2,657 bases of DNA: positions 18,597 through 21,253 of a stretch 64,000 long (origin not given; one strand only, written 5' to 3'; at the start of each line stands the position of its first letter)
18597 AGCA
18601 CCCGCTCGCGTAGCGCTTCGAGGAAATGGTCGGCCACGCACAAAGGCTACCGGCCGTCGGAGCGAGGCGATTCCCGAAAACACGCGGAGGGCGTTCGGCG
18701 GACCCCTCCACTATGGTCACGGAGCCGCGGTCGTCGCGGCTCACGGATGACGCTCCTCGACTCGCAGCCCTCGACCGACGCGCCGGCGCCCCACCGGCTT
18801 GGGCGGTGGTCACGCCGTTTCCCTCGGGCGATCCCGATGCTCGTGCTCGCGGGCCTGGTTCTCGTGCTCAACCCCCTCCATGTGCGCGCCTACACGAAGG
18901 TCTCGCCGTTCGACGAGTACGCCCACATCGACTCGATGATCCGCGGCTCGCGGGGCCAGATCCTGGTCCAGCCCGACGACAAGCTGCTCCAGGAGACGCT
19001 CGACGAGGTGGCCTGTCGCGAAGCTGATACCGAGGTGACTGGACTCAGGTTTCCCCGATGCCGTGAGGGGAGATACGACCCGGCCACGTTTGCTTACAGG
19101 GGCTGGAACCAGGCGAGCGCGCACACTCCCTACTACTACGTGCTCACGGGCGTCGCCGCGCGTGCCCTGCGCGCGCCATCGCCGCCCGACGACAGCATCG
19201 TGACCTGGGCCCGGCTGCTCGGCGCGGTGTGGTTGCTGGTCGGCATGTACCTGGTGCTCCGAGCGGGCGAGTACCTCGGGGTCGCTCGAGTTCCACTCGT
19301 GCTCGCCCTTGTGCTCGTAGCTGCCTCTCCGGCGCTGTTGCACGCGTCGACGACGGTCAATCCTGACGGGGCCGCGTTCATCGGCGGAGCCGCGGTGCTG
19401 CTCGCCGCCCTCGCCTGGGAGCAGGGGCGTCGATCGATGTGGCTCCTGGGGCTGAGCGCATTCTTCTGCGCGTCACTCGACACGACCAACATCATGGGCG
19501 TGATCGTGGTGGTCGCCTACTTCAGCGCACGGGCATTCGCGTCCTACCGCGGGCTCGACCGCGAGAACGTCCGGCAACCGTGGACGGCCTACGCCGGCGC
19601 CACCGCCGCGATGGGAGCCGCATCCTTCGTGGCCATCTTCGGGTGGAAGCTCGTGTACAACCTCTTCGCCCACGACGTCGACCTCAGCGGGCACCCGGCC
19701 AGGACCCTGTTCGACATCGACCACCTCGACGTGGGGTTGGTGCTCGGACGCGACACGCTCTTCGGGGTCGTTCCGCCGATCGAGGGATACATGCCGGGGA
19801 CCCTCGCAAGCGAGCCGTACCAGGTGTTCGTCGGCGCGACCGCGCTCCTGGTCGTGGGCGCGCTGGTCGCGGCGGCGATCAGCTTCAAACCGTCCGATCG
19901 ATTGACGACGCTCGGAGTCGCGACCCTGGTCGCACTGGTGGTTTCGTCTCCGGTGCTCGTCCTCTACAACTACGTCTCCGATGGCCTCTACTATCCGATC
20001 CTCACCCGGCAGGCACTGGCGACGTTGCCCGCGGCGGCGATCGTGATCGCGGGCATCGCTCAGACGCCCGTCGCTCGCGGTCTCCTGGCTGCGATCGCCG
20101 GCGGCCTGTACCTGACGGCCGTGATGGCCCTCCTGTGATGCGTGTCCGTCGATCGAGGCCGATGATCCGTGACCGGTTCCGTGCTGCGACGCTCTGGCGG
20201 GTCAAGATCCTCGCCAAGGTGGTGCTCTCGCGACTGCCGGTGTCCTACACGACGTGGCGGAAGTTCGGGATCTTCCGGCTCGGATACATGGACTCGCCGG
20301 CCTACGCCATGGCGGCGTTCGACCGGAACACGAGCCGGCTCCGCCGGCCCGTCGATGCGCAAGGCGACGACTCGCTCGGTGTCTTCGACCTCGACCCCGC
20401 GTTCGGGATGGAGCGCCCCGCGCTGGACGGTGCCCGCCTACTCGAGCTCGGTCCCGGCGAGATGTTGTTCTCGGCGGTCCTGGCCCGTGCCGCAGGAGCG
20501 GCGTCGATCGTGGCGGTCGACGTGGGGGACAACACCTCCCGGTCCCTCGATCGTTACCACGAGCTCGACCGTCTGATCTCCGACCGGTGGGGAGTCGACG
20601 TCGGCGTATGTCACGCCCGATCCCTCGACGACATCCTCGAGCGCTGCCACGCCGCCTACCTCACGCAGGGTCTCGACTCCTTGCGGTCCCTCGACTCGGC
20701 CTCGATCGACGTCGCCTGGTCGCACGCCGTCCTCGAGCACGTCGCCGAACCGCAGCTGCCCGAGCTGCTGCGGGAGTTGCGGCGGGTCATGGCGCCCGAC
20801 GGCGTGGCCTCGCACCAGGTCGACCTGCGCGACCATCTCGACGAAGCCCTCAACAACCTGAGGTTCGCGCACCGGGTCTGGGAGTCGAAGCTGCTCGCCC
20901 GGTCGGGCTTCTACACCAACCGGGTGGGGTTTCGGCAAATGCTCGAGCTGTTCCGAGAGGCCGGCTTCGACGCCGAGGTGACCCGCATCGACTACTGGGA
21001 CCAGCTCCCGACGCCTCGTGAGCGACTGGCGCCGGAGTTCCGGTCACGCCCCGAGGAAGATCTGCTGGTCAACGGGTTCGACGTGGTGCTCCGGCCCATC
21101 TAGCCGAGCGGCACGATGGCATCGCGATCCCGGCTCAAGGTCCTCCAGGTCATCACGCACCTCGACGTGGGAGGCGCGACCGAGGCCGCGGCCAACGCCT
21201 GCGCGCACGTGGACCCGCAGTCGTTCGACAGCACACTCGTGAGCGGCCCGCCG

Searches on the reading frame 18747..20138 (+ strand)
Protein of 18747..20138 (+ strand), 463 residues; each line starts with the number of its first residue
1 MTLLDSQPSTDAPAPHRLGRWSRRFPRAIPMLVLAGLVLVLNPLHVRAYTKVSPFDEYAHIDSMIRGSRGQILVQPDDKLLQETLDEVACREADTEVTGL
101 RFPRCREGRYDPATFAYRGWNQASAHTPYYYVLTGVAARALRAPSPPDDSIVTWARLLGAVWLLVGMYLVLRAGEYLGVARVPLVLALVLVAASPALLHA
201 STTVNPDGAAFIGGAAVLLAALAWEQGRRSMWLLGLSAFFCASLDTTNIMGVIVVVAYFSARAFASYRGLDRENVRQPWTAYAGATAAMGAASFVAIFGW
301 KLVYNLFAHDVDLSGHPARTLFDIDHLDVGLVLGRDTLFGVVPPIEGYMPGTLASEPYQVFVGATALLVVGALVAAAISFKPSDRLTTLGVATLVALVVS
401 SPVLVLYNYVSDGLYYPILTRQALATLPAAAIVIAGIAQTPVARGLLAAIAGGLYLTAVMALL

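Call 8: search_protein_families(library=pfam, proteins=[window:18747-20138:+], max_evalue=0.01)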
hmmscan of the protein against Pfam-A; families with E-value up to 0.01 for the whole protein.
window:18747-20138:+ (463 aa): 1 family
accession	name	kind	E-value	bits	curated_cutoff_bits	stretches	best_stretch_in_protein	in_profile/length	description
PF09913.15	DUF2142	-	8.1e-08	31.9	30.1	1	54-298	16-263/395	Predicted membrane protein (DUF2142)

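Call 9: search_protein_families(library=ncbifam, proteins=[window:18747-20138:+], max_evalue=0.01)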
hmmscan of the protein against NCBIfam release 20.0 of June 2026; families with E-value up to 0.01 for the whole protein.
window:18747-20138:+ (463 aa): 0 families

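Call 47: find_related_loci(query=window:18837-20138:+, collection=metagenome_contigs, flank=6000)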
Query window:18837-20138:+ (433 aa) in metagenome_contigs; peptide patterns used: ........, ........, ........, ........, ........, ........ (x = any residue, [..] = any of these).
88 stretches matched a pattern, but none encodes a relative of the query by tblastn (E <= 1e-3).

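Call 56: find_homologous_proteins(query=window:18837-20138:+)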
Query window:18837-20138:+ (433 aa): 23 proteins with E <= 0.001 among 8000 candidates.
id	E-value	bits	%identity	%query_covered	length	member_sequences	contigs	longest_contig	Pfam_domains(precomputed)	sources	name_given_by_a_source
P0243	8.7e-277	936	100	100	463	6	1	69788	PF09913.16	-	-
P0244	9.5e-165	567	62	96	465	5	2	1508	-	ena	-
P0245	3.5e-141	489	55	97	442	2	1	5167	-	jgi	-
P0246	3.4e-133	463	53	96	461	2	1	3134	-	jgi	jgi:hypothetical protein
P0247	3.3e-129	450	50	100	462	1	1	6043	-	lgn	-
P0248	2.8e-127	443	51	100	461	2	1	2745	-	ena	-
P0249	1.5e-126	441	51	100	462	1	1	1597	-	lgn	-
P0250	4.4e-126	439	52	97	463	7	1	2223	-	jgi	jgi:hypothetical protein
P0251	1.2e-124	435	57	89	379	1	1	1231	-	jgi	jgi:hypothetical protein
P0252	6.9e-99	350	44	95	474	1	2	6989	PF09913.16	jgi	jgi:hypothetical protein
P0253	9.7e-94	333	43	100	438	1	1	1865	PF09913.16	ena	-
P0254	1.9e-86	309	41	96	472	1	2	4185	-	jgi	-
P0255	5.8e-86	307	42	96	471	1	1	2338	-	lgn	-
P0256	6.5e-85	304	42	96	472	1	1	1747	PF09913.16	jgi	jgi:hypothetical protein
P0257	1.5e-75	273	41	97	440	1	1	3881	-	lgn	-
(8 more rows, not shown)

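Call 57: find_encoding_contigs(protein=P0252, flank=7000, max_places=3)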
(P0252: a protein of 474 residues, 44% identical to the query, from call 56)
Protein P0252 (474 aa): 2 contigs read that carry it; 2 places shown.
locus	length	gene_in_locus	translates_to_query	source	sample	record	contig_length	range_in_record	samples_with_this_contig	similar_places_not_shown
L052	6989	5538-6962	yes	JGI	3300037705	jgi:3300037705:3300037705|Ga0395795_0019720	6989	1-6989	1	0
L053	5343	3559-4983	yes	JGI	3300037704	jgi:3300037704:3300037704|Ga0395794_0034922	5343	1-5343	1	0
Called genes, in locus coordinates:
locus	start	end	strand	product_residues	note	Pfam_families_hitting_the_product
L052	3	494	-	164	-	?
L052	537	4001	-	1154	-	PF02574:S-methyl_trans, PF00809:Pterin_bind, PF02607:B12-binding_2, PF02310:B12-binding, PF02965:Met_synt_B12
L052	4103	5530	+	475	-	-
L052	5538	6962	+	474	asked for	PF09913:DUF2142 (weak)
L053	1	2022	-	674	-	?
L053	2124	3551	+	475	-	-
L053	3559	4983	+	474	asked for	PF09913:DUF2142 (weak)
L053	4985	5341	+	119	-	?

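Call 58: find_encoding_contigs(protein=P0245, flank=6000, max_places=2)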
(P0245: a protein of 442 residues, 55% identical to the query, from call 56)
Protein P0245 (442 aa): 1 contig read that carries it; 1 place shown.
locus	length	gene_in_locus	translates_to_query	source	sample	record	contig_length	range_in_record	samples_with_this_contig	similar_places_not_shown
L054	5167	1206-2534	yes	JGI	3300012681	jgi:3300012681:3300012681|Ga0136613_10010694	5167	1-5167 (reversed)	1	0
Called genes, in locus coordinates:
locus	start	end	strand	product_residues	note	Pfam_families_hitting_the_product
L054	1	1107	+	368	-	?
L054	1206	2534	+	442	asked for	-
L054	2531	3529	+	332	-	PF13489:Methyltransf_23 (weak), PF08241:Methyltransf_11 (weak), PF13649:Methyltransf_25 (weak)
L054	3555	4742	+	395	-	PF13439:Glyco_transf_4, PF13579:Glyco_trans_4_4, PF20706:GT4-conflict, PF13477:Glyco_trans_4_2 (weak), PF00534:Glycos_transf_1, PF13692:Glyco_trans_1_4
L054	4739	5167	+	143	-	?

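Call 71: search_protein_families(library=pfam, proteins=[L052:4103-5530:+], max_evalue=0.001)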
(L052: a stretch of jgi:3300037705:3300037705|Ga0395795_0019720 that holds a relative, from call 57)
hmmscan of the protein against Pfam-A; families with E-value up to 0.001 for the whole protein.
L052:4103-5530:+ (475 aa): 0 families

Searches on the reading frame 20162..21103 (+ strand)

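Call 71: search_protein_families(library=pfam, proteins=[window:20162-21103:+], max_evalue=0.001)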
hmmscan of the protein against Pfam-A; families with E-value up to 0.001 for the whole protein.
window:20162-21103:+ (313 aa): 4 families
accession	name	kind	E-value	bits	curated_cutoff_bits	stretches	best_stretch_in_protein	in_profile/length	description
PF13489.12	Methyltransf_23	-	1.2e-09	38.5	27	1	88-270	21-160/164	Methyltransferase domain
PF08241.18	Methyltransf_11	-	1.3e-09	39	21.2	1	94-215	1-92/95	Methyltransferase domain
PF13649.12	Methyltransf_25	-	1.8e-07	32.1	27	1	163-214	47-97/97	Methyltransferase domain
PF08242.18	Methyltransf_12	-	7.7e-06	27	30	1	156-215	64-97/98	Methyltransferase domain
